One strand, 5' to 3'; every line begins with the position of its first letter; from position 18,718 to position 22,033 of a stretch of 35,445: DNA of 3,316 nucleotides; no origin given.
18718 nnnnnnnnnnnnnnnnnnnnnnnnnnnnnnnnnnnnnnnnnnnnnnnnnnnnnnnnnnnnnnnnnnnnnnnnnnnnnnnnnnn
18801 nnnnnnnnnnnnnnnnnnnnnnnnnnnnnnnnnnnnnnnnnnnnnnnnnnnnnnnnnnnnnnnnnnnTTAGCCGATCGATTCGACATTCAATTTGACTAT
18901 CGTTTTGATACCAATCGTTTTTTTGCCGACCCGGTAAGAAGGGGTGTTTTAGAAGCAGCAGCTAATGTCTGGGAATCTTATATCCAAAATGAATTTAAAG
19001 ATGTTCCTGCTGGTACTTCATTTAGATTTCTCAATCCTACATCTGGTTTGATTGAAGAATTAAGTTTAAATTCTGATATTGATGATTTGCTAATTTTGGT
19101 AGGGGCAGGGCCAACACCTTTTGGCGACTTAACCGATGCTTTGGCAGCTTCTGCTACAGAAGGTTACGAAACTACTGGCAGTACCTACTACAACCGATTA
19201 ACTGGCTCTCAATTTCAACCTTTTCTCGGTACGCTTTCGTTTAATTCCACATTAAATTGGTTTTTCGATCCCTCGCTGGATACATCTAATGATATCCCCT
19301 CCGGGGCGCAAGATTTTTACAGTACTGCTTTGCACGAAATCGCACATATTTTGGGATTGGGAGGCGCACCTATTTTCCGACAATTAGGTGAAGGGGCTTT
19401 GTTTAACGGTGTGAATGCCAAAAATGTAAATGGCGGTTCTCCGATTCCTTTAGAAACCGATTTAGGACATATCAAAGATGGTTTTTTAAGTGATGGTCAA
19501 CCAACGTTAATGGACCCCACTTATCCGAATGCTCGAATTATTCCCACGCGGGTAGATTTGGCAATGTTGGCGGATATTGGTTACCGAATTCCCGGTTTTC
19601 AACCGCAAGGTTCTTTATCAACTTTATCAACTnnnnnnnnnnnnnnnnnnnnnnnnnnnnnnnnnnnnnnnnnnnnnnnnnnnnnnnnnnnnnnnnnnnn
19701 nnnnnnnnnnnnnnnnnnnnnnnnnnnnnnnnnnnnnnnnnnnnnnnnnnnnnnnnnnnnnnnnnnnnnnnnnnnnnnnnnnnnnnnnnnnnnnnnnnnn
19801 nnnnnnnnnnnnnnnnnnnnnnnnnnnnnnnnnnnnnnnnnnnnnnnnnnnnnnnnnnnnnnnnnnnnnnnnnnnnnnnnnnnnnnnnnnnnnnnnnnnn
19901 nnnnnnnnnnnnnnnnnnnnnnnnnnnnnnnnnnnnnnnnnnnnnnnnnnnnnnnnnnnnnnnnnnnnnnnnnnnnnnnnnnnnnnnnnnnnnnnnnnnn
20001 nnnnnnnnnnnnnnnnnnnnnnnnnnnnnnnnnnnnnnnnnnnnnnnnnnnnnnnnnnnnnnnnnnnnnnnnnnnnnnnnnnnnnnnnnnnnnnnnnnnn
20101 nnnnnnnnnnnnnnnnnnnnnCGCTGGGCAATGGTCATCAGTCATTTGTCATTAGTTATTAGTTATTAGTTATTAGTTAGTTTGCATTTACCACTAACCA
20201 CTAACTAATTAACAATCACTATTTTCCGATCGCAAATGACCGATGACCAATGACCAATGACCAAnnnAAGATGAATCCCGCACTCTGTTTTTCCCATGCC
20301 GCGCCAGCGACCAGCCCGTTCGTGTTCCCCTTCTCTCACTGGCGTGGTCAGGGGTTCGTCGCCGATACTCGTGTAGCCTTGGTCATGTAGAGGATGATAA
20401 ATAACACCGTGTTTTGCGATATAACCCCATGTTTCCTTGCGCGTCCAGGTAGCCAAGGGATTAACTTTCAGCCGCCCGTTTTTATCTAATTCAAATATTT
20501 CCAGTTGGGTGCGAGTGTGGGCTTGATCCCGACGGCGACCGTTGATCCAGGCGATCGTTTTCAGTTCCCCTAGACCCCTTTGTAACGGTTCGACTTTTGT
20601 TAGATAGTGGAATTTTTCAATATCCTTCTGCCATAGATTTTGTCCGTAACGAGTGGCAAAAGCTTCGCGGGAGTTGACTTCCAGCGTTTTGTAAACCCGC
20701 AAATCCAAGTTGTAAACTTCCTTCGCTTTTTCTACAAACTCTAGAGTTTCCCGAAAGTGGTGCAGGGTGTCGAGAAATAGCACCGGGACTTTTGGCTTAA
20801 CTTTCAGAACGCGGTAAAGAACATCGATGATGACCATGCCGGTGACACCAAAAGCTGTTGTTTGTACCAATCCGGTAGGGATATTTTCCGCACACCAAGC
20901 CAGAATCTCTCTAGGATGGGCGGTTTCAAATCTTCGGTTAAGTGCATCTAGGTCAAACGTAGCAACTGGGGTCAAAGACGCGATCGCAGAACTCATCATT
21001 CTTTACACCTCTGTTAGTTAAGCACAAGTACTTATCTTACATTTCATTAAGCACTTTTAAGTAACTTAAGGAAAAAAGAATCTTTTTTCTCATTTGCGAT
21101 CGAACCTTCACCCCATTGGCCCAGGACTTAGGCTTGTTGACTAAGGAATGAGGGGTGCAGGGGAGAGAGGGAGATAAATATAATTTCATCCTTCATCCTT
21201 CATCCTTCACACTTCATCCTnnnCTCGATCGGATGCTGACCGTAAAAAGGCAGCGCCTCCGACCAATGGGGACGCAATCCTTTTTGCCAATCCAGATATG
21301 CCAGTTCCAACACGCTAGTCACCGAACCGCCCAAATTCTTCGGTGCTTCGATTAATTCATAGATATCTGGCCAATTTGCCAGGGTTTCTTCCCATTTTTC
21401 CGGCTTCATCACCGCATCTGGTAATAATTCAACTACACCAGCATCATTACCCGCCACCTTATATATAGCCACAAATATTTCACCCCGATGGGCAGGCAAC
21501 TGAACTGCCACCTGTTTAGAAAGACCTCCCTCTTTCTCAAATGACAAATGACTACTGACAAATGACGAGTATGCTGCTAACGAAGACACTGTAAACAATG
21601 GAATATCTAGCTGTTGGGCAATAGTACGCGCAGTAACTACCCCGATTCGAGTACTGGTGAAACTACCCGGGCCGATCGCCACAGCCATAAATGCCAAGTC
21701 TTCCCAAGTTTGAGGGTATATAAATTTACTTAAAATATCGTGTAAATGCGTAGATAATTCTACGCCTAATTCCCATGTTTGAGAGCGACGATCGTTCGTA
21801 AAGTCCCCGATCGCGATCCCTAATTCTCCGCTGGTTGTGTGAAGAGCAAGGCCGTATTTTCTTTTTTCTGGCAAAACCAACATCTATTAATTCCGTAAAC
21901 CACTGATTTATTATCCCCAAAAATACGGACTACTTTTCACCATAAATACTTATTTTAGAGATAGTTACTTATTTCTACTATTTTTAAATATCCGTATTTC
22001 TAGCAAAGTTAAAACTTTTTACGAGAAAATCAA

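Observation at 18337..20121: RTX-repeat protein with a metzincin-like core whose zinc motif is degenerate (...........) and four N-terminal 46-aa repeats; bracketed by heptamer arrays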

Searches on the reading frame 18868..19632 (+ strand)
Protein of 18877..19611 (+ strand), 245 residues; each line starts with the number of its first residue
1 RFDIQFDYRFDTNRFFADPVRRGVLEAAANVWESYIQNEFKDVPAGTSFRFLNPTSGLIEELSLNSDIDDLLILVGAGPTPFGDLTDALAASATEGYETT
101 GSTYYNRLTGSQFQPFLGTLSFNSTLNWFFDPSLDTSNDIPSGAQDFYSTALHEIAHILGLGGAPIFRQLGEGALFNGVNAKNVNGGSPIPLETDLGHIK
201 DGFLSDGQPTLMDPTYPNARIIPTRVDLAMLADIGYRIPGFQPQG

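Call 19: search_protein_families(library=pfam, proteins=[window:18877-19611:+], max_evalue=10)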
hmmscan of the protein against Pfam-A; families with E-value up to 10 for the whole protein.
seq(245 aa): 3 families
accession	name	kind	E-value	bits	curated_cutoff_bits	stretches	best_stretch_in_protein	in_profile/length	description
PF00413.30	Peptidase_M10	-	0.0025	18.1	24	1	110-162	75-123/159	Matrixin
PF04315.17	EpmC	-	0.1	12.8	23.8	1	144-159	38-53/162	Elongation factor P hydroxylase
PF10023.15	Aminopep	-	0.32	10.7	25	1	123-157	128-160/322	Putative aminopeptidase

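Call 30: search_solved_structures(query=A2, max_evalue=10, show_alignments=5)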
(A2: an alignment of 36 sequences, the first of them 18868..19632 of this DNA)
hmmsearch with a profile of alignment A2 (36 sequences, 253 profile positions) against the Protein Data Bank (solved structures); distinct sequences matched with E-value up to 10: 91 (the best 60 are shown).
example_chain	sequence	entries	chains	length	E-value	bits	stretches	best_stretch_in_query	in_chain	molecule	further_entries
2xs3_A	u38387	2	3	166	1.7e-06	31.2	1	126-169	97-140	KARILYSIN PROTEASE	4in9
2xs4_A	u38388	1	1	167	1.8e-06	31.1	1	126-169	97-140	KARILYSIN PROTEASE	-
8b2q_A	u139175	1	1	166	3.1e-06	30.3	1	126-169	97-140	Karilysin long form Kly38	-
4r3v_A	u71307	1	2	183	3.4e-05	26.9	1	126-169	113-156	Karilysin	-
1hv5_A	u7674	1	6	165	0.00017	24.6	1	126-168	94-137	STROMELYSIN 3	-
1rm8_A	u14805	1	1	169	0.00062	22.8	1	118-162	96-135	Matrix metalloproteinase-16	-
4gr8_A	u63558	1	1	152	0.01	18.8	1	128-162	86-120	Macrophage metalloelastase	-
2k9c_A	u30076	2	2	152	0.01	18.8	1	128-162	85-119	Macrophage metalloelastase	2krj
5n5k_A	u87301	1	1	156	0.011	18.7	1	128-162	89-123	Macrophage metalloelastase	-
3ehx_A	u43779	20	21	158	0.011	18.7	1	128-162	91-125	Macrophage metalloelastase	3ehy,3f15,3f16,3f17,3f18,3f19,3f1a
1utt_A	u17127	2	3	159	0.011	18.7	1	128-162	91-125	MACROPHAGE METALLOELASTASE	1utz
1rmz_A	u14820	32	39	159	0.011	18.7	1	128-162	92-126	Macrophage metalloelastase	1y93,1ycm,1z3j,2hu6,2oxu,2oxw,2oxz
5cxa_A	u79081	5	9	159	0.012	18.6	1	128-162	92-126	Macrophage metalloelastase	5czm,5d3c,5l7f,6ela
1ros_A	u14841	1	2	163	0.012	18.6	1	128-162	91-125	Macrophage metalloelastase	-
2wo8_A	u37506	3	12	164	0.012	18.5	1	128-162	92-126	MACROPHAGE METALLOELASTASE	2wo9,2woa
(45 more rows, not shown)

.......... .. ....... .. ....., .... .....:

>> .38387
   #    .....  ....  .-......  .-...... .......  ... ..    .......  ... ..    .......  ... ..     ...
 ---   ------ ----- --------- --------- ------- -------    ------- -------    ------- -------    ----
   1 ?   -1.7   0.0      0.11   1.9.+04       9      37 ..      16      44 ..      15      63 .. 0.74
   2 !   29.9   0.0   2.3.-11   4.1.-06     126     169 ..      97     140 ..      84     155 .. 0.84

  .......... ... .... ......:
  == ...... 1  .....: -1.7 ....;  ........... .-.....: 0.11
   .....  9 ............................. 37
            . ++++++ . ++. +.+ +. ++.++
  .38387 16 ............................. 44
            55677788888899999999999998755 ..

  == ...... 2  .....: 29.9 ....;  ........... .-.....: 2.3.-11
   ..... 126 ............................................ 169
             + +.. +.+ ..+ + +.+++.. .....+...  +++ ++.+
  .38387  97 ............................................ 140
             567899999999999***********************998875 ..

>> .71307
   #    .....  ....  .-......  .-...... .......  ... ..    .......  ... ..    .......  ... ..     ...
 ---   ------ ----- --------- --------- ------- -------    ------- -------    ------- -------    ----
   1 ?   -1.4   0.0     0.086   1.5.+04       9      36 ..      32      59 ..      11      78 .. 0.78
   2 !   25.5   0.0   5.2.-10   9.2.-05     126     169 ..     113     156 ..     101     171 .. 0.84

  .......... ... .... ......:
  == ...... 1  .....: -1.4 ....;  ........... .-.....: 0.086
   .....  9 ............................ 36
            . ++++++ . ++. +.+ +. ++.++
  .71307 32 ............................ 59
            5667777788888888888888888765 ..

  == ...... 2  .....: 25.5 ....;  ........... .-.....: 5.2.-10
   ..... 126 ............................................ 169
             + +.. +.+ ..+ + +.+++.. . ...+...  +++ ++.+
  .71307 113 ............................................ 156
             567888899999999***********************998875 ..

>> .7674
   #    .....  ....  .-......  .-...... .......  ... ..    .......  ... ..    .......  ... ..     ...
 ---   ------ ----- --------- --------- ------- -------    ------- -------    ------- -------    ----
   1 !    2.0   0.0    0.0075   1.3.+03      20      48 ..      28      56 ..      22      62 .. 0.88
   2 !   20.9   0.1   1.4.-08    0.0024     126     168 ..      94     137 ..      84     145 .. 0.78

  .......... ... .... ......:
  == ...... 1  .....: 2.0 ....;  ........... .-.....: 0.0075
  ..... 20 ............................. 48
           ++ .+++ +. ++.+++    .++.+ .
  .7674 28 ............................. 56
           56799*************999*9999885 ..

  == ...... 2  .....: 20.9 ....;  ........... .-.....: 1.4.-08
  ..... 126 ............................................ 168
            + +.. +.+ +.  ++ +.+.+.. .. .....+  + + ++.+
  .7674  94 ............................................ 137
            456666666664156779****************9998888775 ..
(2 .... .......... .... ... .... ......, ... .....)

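Call 38: predict_structure(alignment_id=A2)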
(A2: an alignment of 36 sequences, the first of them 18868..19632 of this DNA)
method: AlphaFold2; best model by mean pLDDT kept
length: 255 residues; sequences in the alignment: 36
mean_pLDDT: 92.2   pTM: 0.92
mean pLDDT of the five models: 92.2, 91.6, 91.5, 91.1, 91.0
residues with pLDDT >= 90: 201; 70-90: 44; 50-70: 10; < 50: 0
segments of 3 or more residues with pLDDT < 50: none
pLDDT, mean of each block of 10 residues (from residue 1): 87 97 98 97 91 93 95 96 84 93 77 85 97 90 92 98 95 97 98 97 97 91 94 96 89 57
secondary structure, 60 per line:
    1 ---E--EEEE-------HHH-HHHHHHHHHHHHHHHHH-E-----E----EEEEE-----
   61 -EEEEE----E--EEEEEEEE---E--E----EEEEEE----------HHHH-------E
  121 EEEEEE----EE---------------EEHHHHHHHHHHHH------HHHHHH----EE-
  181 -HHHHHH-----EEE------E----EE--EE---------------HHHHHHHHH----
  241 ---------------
elements in order: E7-10 H22-38 E51-55 E62-66 E74-81 E93-98 H109-112 E120-126 H150-161 H168-173 H182-187 E193-195 H228-236

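Call 51: fold_search(model_id=the predicted structure, library=pdb)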
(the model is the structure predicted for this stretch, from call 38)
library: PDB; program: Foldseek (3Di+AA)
matches with E <= 10: 61; with E <= 0.001: 0
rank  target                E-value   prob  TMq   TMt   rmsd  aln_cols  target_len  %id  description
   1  1cgl_A                1.3e-02  0.97  0.39  0.55   6.5       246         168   14  Structure of the catalytic domain of fibroblast collagenase complexed with an inhibitor (released 1995-02-27)
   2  6r7w_A                5.1e-02  0.51  0.31  0.29   7.0       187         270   14  Tannerella forsythia mature mirolysin in complex with a cleaved peptide. (released 2019-11-13)
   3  1cgl_B                8.0e-02  0.87  0.37  0.56   6.5       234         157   14  Structure of the catalytic domain of fibroblast collagenase complexed with an inhibitor (released 1995-02-27)
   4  6r7v                  2.1e-01  0.14  0.27  0.24   8.2       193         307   13  Tannerella forsythia promirolysin mutant E225A (released 2019-11-13)
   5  2pth                  6.1e-01  0.06  0.14  0.17  13.2       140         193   11  PEPTIDYL-TRNA HYDROLASE FROM ESCHERICHIA COLI (released 1998-03-25)
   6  4wki                  7.0e-01  0.12  0.33  0.38   9.0       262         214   12  Crystal structure of human ADAMTS-4 in complex with inhibitor 5-CHLORO-N-{[(4S)-4-(1-METHYL-1H-IMIDAZOL-2-YL)-2,5-DIOXOI (released 2014-12-10)
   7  7xec_A                9.6e-01  0.02  0.08  0.04  14.9       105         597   18  Cryo-EM structure of human ABCD1 E630Q in the presence of ATP in inward-facing state 2 (released 2023-03-29)
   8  9xvw_A                1.0e+00  0.09  0.24  0.29   8.3       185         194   12  Crystal structure of mature Bacteroides fragilis toxin 2 (released 2026-01-07)
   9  4wke                  1.2e+00  0.12  0.26  0.30   6.7       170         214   14  Crystal structure of human ADAMTS-4 in complex with inhibitor 5-chloro-N-{[(4R)-2,5-dioxo-4-(1,3-thiazol-2-yl)imidazolid (released 2014-12-10)
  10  1iag                  1.4e+00  0.16  0.26  0.31   5.4       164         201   12  FIRST STRUCTURE OF A SNAKE VENOM METALLOPROTEINASE: A PROTOTYPE FOR MATRIX METALLOPROTEINASES(SLASH)COLLAGENASES (released 1994-08-31)
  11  3l0t_A                1.4e+00  0.08  0.24  0.24   8.0       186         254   11  Crystal structure of catalytic domain of TACE with hydantoin inhibitor (released 2010-03-02)
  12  8weo_A                1.7e+00  0.08  0.23  0.30   6.4       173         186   11  Bacteroides fragilis toxin in complex with neutralization nanobody (released 2024-09-25)
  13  5imb_A                1.7e+00  0.03  0.13  0.17  13.2       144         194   11  Crystal structure of peptidyl-tRNA hydrolase mutant-N14D from Vibrio cholerae (released 2017-03-08)
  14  5ekt_A                1.8e+00  0.03  0.13  0.16  13.8       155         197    8  Crystal structure of mutant-K146A of peptidyl-tRNA hydrolase from Vibrio cholerae at 1.63A resolution. (released 2016-11-09)
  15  3ofv_A                2.2e+00  0.02  0.15  0.19  15.6       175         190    8  Crystal structure of peptidyl-tRNA hydrolase from Escherichia Coli, I222 crystal form (released 2011-08-17)
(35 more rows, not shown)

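Call 59: search_protein_representatives(alignment_id=A2)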
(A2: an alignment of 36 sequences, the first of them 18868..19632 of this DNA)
Query: 36 sequences, 253 profile positions. Proteins with E-value up to 0.001 (for the whole library): 4826; up to 1e-10: 1984; up to 1e-30: 882. The best 150 are listed.
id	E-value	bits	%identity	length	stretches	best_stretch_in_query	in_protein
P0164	3.6e-168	574.1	-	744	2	1-242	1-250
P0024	2.6e-111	387.7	-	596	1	2-252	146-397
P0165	3.1e-110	384.2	-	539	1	2-252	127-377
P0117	4.2e-103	360.9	-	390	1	2-252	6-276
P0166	9.9e-103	359.6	-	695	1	1-252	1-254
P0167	2.9e-102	358.1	-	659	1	1-252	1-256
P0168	1.1e-100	352.9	-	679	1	1-252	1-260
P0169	1.2e-99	349.5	-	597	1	3-252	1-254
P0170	1.4e-99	349.3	-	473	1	3-252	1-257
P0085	3.5e-99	348.0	-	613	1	3-252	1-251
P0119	5.4e-99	347.4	-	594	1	2-252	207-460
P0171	7.8e-99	346.9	-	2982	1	1-252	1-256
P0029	2.7e-98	345.1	-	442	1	1-252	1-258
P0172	5.9e-98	344.0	-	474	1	1-252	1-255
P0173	6.3e-98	343.9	-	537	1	1-252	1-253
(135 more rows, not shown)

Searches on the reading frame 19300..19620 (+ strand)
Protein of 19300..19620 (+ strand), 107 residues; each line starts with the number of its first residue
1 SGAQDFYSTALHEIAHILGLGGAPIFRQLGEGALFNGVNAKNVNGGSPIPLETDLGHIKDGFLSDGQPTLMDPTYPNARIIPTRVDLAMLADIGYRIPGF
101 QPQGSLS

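Call 52: search_solved_structures(query=A3, max_evalue=10, show_alignments=0)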
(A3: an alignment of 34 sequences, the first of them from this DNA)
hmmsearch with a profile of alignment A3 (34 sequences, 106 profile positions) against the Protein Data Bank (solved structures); distinct sequences matched with E-value up to 10: 58.
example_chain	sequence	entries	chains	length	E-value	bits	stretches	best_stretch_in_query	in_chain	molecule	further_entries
8b2q_A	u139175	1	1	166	0.00016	25.2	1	4-38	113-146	Karilysin long form Kly38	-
2xs3_A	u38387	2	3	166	0.00016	25.2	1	4-38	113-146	KARILYSIN PROTEASE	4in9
2xs4_A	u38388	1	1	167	0.00016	25.2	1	4-38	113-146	KARILYSIN PROTEASE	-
4r3v_A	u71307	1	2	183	0.0012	22.4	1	4-38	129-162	Karilysin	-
1hv5_A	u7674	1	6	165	0.011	19.3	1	4-30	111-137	STROMELYSIN 3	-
4gr8_A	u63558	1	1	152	0.042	17.4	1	4-24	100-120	Macrophage metalloelastase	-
2k9c_A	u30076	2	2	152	0.042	17.4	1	4-24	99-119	Macrophage metalloelastase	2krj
5n5k_A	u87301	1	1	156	0.044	17.4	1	4-24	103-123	Macrophage metalloelastase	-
3ehx_A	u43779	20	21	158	0.045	17.3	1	4-24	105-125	Macrophage metalloelastase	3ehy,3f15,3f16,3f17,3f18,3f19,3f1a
1rmz_A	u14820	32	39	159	0.046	17.3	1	4-24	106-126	Macrophage metalloelastase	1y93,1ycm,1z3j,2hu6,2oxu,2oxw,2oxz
1utt_A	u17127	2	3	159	0.047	17.3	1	4-24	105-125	MACROPHAGE METALLOELASTASE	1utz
1os2_A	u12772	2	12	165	0.048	17.2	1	4-24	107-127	Macrophage metalloelastase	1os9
5cxa_A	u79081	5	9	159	0.049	17.2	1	4-24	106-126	Macrophage metalloelastase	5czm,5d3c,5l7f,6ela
1ros_A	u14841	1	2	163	0.049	17.2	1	4-24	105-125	Macrophage metalloelastase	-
2wo8_A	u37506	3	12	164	0.049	17.2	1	4-24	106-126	MACROPHAGE METALLOELASTASE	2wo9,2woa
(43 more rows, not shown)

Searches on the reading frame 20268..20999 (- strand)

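Call 15: search_protein_families(library=pfam, proteins=[window:20268-20999:-], max_evalue=0.00001)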
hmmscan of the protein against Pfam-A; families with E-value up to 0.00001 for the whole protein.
window:20268-20999:- (244 aa): 1 family
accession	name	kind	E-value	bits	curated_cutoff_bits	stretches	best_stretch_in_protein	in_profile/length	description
PF01507.26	PAPS_reduct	-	1.2e-49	169.2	22.5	1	44-220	2-175/175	Phosphoadenosine phosphosulfate reductase domain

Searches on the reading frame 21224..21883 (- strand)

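Call 15: search_protein_families(library=pfam, proteins=[window:21224-21883:-], max_evalue=0.00001)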
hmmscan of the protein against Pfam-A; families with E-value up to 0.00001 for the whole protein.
window:21224-21883:- (220 aa): 1 family
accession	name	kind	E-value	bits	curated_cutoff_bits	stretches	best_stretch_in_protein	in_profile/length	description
PF00814.31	TsaD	-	3.4e-12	47.1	24.8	1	59-166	47-149/264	tRNA N6-adenosine threonylcarbamoyltransferase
